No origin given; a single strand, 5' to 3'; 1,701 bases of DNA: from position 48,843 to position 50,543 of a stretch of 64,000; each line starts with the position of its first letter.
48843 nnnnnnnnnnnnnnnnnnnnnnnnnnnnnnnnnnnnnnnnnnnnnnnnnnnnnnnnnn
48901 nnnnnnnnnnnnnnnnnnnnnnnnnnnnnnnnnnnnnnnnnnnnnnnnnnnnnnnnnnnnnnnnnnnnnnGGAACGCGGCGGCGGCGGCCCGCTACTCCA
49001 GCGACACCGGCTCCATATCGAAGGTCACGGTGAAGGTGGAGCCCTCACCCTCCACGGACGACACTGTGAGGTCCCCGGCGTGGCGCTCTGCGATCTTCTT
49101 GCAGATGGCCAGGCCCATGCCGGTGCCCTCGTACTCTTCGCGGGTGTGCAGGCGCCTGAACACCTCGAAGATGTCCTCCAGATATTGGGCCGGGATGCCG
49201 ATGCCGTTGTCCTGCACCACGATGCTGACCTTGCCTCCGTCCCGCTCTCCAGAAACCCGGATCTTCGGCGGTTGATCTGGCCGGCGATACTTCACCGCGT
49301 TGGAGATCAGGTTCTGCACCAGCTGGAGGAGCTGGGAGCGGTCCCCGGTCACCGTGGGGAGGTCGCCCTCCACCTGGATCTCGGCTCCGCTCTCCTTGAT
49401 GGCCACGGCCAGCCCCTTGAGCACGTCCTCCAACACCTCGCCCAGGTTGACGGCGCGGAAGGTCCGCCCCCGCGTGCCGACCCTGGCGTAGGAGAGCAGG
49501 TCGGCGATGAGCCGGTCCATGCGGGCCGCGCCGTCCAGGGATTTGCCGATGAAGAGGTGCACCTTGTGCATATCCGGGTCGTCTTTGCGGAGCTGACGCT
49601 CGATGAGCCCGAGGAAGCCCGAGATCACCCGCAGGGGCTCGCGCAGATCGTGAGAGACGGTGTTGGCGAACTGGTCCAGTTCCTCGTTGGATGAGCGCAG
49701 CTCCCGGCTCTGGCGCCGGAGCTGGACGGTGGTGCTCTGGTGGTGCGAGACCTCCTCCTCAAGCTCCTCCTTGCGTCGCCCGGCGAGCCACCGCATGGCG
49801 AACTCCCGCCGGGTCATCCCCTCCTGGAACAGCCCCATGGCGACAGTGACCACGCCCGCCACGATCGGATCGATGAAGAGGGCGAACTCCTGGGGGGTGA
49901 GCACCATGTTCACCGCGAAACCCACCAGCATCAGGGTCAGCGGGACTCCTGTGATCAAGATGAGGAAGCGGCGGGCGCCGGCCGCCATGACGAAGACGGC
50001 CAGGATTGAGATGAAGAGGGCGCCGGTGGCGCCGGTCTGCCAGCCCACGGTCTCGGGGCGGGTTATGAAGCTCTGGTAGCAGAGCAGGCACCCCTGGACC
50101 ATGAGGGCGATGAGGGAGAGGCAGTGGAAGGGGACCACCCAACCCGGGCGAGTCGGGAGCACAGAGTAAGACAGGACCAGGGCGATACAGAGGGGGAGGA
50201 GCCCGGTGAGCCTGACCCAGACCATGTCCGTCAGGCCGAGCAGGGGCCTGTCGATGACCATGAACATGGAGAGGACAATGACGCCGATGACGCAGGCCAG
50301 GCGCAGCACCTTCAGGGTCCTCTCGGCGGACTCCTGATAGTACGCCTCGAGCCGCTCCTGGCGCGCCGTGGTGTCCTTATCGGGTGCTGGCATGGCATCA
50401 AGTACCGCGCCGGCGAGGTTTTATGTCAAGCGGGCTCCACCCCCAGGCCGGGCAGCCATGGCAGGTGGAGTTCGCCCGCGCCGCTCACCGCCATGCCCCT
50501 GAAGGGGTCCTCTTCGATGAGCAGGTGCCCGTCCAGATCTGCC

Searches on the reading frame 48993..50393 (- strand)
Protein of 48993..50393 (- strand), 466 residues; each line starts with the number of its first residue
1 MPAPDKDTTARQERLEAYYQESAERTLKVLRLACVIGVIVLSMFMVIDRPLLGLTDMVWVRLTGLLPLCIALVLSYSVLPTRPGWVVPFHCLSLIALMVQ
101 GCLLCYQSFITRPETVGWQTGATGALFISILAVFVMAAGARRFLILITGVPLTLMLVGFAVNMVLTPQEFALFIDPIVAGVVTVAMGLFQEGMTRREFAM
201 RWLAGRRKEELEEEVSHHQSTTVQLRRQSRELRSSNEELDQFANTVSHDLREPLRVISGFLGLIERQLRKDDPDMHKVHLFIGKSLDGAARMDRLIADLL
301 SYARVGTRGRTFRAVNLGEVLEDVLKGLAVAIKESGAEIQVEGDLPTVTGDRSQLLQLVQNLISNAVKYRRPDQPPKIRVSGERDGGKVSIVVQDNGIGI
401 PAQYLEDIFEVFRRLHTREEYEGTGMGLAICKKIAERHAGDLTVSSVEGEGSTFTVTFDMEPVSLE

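Call 50: search_protein_families(library=pfam, proteins=[window:48993-50393:-], max_evalue=0.000001)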
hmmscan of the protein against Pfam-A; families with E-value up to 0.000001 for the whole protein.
window:48993-50393:- (466 aa): 2 families
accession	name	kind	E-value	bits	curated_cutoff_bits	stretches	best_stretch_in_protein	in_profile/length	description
PF02518.31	HATPase_c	-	3.2e-30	105.3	26.4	1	350-461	1-110/111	Histidine kinase-, DNA gyrase B-, and HSP90-like ATPase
PF00512.31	HisKA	-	2.6e-11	43.9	26.9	1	239-306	2-64/66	His Kinase A (phospho-acceptor) domain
